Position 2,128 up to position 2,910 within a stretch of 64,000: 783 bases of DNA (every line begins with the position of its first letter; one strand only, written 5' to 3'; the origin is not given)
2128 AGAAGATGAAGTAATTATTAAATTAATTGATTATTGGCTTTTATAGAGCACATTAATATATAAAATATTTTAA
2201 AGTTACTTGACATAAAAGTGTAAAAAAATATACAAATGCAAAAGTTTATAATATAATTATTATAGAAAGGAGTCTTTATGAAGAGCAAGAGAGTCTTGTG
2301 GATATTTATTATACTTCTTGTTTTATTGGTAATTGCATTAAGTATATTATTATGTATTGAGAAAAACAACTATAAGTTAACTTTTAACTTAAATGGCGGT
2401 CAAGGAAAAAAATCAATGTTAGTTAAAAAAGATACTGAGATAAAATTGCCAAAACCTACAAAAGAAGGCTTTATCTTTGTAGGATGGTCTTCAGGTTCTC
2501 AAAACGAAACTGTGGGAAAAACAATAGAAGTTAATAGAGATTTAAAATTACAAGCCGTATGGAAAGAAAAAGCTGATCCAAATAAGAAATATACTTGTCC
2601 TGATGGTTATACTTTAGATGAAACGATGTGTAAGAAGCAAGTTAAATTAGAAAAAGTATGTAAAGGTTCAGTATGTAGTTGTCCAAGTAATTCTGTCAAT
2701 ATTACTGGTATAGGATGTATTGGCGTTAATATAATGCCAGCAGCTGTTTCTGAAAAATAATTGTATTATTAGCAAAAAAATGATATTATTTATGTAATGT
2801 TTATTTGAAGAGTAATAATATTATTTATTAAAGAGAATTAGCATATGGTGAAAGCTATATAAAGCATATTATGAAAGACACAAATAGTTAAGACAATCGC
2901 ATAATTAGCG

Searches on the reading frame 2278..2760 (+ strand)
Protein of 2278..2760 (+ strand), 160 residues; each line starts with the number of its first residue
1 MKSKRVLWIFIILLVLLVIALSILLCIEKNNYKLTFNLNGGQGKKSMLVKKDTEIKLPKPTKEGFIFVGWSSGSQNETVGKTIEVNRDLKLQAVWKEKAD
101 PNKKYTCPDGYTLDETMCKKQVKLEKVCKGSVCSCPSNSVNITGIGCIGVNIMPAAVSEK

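Call 87: search_protein_families(library=pfam, proteins=[window:2278-2760:+], max_evalue=0.0001)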
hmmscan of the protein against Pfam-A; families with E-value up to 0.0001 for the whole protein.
window:2278-2760:+ (160 aa): 1 family
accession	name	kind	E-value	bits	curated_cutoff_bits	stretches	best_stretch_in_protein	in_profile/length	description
PF09479.16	Flg_new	-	3.6e-11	43.4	27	1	32-93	1-64/65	Listeria-Bacteroides repeat domain (List_Bact_rpt)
